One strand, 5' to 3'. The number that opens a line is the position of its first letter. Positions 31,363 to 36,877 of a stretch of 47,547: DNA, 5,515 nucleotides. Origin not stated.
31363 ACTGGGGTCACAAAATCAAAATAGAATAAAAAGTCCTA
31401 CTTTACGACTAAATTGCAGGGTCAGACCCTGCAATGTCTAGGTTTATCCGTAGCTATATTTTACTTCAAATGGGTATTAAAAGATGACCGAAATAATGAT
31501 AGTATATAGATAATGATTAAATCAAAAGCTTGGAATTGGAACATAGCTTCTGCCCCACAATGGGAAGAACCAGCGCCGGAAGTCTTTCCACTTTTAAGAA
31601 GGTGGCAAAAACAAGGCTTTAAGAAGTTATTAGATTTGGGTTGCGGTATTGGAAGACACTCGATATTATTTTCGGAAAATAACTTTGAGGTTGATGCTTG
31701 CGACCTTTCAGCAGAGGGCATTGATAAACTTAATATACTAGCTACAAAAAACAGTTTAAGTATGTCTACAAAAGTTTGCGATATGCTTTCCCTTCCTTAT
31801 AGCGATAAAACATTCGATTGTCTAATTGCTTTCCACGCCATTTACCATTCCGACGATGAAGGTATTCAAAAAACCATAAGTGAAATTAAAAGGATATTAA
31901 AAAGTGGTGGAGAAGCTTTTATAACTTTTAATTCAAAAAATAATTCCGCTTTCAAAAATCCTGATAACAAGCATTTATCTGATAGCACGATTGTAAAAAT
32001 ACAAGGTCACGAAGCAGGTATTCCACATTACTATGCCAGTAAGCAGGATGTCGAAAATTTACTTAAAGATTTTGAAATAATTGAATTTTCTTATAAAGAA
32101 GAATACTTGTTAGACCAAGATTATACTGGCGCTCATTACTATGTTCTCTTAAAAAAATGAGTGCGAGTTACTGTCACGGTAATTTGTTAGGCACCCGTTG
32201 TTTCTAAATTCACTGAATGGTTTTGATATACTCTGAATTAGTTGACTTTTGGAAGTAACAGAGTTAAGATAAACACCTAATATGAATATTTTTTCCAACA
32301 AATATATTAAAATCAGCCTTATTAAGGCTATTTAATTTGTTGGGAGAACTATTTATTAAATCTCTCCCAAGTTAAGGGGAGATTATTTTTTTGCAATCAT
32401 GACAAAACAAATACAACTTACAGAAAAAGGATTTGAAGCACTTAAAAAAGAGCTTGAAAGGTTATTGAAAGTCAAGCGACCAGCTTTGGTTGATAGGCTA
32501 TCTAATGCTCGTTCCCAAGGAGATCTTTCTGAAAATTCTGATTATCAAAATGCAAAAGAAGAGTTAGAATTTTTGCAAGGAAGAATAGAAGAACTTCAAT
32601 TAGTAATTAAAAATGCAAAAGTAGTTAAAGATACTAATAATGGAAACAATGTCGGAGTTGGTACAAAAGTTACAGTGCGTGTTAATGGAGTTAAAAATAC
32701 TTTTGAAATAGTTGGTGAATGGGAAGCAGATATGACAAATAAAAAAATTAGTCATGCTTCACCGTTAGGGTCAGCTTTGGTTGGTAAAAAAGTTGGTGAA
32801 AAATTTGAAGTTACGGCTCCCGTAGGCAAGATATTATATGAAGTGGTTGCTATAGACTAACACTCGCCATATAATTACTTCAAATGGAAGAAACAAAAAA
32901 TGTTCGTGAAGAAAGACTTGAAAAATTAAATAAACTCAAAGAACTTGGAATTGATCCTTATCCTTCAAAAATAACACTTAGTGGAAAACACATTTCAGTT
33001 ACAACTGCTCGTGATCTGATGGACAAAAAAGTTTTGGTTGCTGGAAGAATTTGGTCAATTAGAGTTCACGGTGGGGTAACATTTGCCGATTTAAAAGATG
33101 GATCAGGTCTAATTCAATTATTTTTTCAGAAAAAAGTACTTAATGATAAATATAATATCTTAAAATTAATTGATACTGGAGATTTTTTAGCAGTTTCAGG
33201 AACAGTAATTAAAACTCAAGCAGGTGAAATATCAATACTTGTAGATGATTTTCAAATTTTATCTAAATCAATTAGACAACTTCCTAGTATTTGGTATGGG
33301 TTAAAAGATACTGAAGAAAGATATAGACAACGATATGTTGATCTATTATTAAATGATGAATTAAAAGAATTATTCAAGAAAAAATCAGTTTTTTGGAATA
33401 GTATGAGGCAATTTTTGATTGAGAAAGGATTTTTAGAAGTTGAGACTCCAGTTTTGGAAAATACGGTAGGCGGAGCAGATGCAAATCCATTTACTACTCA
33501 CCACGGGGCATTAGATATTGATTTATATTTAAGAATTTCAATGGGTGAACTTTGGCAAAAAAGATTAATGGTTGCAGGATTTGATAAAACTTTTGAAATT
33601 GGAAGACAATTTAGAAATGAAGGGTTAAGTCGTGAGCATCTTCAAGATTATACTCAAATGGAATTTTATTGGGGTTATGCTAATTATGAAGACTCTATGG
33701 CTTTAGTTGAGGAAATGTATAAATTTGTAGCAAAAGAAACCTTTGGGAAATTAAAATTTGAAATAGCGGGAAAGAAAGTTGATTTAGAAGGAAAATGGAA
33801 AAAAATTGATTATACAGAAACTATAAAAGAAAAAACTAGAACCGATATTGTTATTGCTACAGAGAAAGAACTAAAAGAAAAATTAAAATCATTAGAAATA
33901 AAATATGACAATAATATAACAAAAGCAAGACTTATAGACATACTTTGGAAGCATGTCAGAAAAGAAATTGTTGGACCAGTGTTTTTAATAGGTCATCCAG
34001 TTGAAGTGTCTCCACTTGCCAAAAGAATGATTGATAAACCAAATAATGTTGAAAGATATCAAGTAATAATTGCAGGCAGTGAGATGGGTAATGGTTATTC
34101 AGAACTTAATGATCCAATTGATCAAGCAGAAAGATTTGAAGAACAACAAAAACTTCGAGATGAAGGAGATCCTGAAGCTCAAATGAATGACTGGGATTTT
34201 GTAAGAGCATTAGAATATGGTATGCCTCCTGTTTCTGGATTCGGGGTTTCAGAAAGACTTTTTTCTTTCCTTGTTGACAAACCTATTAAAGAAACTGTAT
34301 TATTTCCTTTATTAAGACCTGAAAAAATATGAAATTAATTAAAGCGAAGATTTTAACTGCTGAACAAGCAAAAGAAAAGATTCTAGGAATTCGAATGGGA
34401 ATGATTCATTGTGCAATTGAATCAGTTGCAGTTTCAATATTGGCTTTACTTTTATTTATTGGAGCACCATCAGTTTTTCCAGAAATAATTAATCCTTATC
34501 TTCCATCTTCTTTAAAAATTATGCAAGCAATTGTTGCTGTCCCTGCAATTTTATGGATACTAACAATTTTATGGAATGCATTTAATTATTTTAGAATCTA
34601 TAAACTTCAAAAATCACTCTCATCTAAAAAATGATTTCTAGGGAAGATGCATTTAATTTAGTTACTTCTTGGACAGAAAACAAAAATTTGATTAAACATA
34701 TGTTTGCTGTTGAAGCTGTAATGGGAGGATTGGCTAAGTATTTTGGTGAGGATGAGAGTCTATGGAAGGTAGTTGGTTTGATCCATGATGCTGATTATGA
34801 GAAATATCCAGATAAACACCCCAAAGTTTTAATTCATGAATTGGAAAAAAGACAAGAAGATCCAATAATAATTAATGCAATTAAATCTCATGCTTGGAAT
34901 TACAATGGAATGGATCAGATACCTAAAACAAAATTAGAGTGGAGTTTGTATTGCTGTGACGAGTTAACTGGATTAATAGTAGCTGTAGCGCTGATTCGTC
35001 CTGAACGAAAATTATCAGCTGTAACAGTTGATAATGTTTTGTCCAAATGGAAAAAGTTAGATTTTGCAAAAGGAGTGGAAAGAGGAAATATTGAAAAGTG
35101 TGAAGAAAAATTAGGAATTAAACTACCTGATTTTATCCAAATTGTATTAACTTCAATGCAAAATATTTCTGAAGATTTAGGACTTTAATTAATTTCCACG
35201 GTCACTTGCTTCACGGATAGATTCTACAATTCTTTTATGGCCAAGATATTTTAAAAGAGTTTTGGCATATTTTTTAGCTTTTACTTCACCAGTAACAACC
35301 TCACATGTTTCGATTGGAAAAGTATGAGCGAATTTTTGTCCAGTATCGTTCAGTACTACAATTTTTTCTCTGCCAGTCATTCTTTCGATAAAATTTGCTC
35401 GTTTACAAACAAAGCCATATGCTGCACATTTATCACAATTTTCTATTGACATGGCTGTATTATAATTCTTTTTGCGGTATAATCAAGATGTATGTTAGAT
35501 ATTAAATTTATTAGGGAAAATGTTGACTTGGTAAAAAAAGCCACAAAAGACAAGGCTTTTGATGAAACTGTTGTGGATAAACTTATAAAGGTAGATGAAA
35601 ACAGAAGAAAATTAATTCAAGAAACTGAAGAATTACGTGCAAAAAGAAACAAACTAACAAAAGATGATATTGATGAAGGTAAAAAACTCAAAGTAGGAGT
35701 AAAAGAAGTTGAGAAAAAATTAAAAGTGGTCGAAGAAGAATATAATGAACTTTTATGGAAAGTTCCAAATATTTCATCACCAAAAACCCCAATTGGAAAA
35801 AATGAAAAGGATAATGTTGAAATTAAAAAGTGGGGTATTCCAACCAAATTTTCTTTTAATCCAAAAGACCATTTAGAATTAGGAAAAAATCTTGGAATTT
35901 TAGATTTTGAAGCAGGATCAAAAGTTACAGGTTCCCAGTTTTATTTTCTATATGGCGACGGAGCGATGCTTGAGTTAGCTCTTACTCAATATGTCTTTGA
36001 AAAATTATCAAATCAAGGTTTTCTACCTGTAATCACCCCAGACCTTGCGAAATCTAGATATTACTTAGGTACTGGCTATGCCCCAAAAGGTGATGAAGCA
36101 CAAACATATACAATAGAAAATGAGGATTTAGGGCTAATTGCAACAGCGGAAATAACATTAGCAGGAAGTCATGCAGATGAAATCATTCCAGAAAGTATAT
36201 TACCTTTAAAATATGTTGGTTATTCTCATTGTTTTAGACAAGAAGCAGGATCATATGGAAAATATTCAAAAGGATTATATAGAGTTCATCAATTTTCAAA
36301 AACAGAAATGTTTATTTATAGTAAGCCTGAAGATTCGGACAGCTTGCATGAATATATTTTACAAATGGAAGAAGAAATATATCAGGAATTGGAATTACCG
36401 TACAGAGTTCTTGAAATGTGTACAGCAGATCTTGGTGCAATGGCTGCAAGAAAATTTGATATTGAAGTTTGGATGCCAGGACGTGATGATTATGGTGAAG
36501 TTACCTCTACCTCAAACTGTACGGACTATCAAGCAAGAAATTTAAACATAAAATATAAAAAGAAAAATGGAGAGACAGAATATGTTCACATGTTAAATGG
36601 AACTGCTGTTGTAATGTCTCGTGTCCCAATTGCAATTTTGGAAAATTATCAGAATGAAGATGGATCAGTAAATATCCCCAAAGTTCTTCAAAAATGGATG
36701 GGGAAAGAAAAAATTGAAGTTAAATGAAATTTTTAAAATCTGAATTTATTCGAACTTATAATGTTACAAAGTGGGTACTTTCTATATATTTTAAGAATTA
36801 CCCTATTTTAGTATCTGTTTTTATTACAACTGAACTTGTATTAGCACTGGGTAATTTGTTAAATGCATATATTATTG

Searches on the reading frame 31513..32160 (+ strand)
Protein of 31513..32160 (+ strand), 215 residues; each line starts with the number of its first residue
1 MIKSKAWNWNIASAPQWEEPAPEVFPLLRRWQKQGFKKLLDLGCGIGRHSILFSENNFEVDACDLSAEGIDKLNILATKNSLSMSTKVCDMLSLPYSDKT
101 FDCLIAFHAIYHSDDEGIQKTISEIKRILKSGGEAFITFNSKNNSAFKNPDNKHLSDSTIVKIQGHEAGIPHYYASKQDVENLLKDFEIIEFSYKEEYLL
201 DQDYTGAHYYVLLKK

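Call 8: search_protein_families(library=pfam, proteins=[window:31513-32160:+])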
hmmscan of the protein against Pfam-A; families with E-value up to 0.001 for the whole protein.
window:31513-32160:+ (215 aa): 9 families
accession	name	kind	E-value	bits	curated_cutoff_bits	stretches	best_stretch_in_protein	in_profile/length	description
PF13649.12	Methyltransf_25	-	2e-18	67.3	27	1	40-133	2-97/97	Methyltransferase domain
PF08241.18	Methyltransf_11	-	8.4e-17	62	21.2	1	40-137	1-95/95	Methyltransferase domain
PF13847.12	Methyltransf_31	-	7e-13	48.9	27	1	37-140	5-112/145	Methyltransferase domain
PF13489.12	Methyltransf_23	-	5.4e-12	46.2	27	1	33-147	20-129/164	Methyltransferase domain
PF03848.20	TehB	-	1.8e-11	44.3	20.4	1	38-137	33-132/193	Tellurite resistance protein TehB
PF05175.20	MTS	-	3.2e-09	37.1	23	1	27-144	23-145/170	Methyltransferase small domain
PF08242.18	Methyltransf_12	-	1.3e-08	35.9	30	1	40-133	1-96/98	Methyltransferase domain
PF05148.21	Methyltransf_8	-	1.2e-06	29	27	1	24-137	63-156/219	Hypothetical methyltransferase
PF01209.24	Ubie_methyltran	-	3.8e-06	26.9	20.1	1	37-142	49-156/233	ubiE/COQ5 methyltransferase family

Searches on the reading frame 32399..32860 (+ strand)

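Call 8: search_protein_families(library=pfam, proteins=[window:32399-32860:+])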
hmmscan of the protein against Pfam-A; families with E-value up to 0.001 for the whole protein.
window:32399-32860:+ (153 aa): 2 families
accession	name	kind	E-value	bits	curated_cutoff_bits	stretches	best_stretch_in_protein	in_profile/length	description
PF03449.20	GreA_GreB_N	-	3.9e-25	88.3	24.5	1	5-75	1-71/71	Transcription elongation factor, N-terminal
PF01272.25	GreA_GreB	-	1.3e-22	80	26.9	1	83-152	4-75/77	Transcription elongation factor, GreA/GreB, C-term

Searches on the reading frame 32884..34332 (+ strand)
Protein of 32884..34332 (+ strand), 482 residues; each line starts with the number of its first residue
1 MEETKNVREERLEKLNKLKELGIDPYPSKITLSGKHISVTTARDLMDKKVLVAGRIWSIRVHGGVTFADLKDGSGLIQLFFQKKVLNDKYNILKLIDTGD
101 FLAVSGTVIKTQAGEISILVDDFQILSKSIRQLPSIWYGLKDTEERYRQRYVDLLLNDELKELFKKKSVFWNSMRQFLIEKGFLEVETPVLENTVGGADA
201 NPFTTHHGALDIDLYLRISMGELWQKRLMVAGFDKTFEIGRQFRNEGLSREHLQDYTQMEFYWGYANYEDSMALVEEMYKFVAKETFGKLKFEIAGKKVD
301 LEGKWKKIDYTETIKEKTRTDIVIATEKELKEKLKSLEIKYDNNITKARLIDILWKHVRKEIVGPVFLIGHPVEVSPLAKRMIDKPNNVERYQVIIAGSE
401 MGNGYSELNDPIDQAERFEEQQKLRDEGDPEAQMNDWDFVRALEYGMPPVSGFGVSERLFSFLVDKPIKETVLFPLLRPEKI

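Call 8: search_protein_families(library=pfam, proteins=[window:32884-34332:+])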
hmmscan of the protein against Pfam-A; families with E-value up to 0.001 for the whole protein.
window:32884-34332:+ (482 aa): 2 families
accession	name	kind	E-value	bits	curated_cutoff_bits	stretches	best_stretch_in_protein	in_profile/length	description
PF00152.25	tRNA-synt_2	-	2.4e-70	237.5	25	1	143-476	2-306/308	tRNA synthetases class II (D, K and N)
PF01336.31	tRNA_anti-codon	-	4.6e-17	62.1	27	1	50-126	1-75/75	OB-fold nucleic acid binding domain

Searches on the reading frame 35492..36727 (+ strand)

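Call 92: search_protein_families(library=pfam, proteins=[window:35492-36727:+], max_evalue=0.01)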
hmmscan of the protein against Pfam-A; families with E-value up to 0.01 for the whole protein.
window:35492-36727:+ (411 aa): 2 families
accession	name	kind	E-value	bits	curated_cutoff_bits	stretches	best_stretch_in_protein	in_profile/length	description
PF00587.30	tRNA-synt_2b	-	2.2e-36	126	29.3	1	209-386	6-179/179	tRNA synthetase class II core domain (G, H, P, S and T)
PF02403.27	Seryl_tRNA_N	-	4.4e-20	72.4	28.2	1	1-94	1-107/108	Seryl-tRNA synthetase N-terminal domain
